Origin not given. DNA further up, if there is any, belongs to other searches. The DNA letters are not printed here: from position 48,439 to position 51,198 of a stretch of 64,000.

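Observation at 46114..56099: Peptidoglycan-harvesting locus: T9SS-secreted M14 and GH18 enzymes, NamZ, PBP4, LdcA, SpmAB, with lysA embedded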

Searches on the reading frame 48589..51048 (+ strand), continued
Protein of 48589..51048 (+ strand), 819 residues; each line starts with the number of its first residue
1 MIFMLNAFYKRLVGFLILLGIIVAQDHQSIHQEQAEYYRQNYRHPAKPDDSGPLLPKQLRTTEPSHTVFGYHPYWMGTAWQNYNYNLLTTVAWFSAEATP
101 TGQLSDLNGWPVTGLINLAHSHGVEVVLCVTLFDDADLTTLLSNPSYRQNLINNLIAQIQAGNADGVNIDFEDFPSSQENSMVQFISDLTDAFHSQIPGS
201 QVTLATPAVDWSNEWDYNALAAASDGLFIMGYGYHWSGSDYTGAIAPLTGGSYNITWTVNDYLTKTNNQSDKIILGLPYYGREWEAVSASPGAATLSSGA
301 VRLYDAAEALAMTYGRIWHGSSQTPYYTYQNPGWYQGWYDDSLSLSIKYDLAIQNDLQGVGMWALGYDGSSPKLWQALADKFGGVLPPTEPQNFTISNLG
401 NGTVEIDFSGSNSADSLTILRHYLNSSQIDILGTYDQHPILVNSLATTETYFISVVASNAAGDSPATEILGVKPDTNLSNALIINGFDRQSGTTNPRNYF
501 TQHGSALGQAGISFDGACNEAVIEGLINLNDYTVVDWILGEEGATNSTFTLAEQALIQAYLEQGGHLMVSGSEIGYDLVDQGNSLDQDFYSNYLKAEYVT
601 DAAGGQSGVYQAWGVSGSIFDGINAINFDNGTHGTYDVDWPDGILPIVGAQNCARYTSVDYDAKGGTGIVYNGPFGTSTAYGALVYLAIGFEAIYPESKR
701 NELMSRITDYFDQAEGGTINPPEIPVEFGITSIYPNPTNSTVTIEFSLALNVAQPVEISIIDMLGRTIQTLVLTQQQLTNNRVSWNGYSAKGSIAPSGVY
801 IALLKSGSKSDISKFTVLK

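Call 37: predict_structure(alignment_id=A2)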
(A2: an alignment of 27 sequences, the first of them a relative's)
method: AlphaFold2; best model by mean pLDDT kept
length: 816 residues; sequences in the alignment: 27
mean_pLDDT: 83.2   pTM: 0.59
mean pLDDT of the five models: 83.2, 82.3, 81.3, 80.0, 79.9
residues with pLDDT >= 90: 322; 70-90: 375; 50-70: 85; < 50: 34
segments of 3 or more residues with pLDDT < 50: 21-28, 42-45, 487-492, 539-542, 714-722
pLDDT, mean of each block of 10 residues (from residue 1): 69 70 46 56 57 83 87 78 88 89 84 90 89 85 96 94 87 85 96 94 69 89 81 87 85 90 93 86 92 87 71 83 81 89 92 89 59 82 78 91 86 92 85 90 92 85 87 92 57 71 92 90 91 77 72 94 90 82 89 88 74 87 79 72 90 89 92 87 91 91 90 48 72 79 76 89 90 86 87 89 87 80
secondary structure, 60 per line:
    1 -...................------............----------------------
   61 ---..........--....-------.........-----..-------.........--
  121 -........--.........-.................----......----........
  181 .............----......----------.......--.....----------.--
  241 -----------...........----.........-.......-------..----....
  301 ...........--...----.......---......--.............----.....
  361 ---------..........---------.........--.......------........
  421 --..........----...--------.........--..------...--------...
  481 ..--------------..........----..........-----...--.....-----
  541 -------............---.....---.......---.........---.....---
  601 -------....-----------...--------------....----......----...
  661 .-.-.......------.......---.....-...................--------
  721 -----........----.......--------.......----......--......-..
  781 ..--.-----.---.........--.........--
elements in order (helices of 4 or more, strands of 3 or more residues): H2-20 H27-38 E64-70 H76-79 E87-95 H110-118 E122-129 H132-140 H142-158 E163-168 H173-193 E198-203 H214-220 E223-227 H252-262 E270-275 E277-283 E297-300 H301-311 E314-316 E321-327 E331-336 H339-351 E356-360 H370-379 E389-397 E400-406 E413-420 E423-432 E437-439 E448-456 E467-469 E478-482 H497-506 E511-515 H516-520 E531-535 H548-559 E563-567 H571-577 H581-589 E593-597 E608-611 E623-625 E640-643 E648-653 H658-661 E665-671 E678-684 H694-712 E726-733 E738-744 E753-759 E764-769 H772-777 E779-782 E795-803 E806-814

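Call 95: fold_search(model_id=the predicted structure, library=pdb)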
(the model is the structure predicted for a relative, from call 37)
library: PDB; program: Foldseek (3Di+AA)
matches with E <= 10: 1863; with E <= 0.001: 429
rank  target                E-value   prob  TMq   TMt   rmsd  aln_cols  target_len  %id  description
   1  6bt9_B                6.4e-24  1.00  0.33  0.42  19.9       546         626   16  Chitinase ChiA74 from Bacillus thuringiensis (released 2019-03-06)
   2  6bt9_A                5.1e-23  1.00  0.33  0.42  19.8       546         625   16  Chitinase ChiA74 from Bacillus thuringiensis (released 2019-03-06)
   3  5gzv_A                2.3e-21  1.00  0.34  0.33  18.6       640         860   12  Crystal Structure of Chitinase ChiW from Paenibacillus sp. str. FPU-7 Reveals a Novel Type of Bacterial Cell-Surface-E (released 2016-12-28)
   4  5gzu_A                5.1e-21  1.00  0.35  0.33  20.8       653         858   12  Crystal Structure of Chitinase ChiW from Paenibacillus sp. str. FPU-7 Reveals a Novel Type of Bacterial Cell-Surface-E (released 2016-12-28)
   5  4wiw_D                6.7e-21  1.00  0.33  0.73   4.5       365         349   23  Crystal structure of C-terminal domain of putative chitinase from Desulfitobacterium hafniense DCB-2 (released 2014-10-08)
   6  8ovr                  1.6e-20  1.00  0.35  0.49  16.7       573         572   16  Clostridium perfringens chitinase CP56_3454 apo form (released 2023-07-12)
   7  8hw7_A                1.7e-20  1.00  0.33  0.78   3.9       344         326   22  Crystal structure of Heterodera glycines chitinase 2 D129A/E131A mutant in complex with chitopentaose (released 2024-06-05)
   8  4wiw_A                2.1e-20  1.00  0.34  0.75   4.3       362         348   24  Crystal structure of C-terminal domain of putative chitinase from Desulfitobacterium hafniense DCB-2 (released 2014-10-08)
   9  8c6z                  2.2e-20  1.00  0.35  0.48  16.9       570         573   17  necrotic enteritis associated Clostridium p. chitinase F8UNI4 in complex with inhibitor bisdionin C (released 2023-05-31)
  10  8hw8_A                3.2e-20  1.00  0.33  0.78   3.8       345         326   22  Crystal structure of Heterodera glycines chitinase 2 D129A/E131A mutant in complex with nodulation factor SmNF-V (C16: (released 2024-06-05)
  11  8hw6                  3.6e-20  1.00  0.34  0.82   3.1       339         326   24  Crystal structure of Heterodera glycines chitinase 2 (released 2024-06-05)
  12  5gzu_B                4.1e-20  1.00  0.35  0.33  20.6       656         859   14  Crystal Structure of Chitinase ChiW from Paenibacillus sp. str. FPU-7 Reveals a Novel Type of Bacterial Cell-Surface-E (released 2016-12-28)
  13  4s3k                  4.3e-20  1.00  0.33  0.62   9.1       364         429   20  Crystal structure of the Bacillus megaterium QM B1551 spore cortex-lytic enzyme SleL (released 2015-08-19)
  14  4s3j_C                1.1e-19  1.00  0.34  0.63   3.5       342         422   21  Crystal structure of the Bacillus cereus spore cortex-lytic enzyme SleL (released 2015-08-19)
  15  4s3j_A                3.1e-19  1.00  0.34  0.62   3.5       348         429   21  Crystal structure of the Bacillus cereus spore cortex-lytic enzyme SleL (released 2015-08-19)
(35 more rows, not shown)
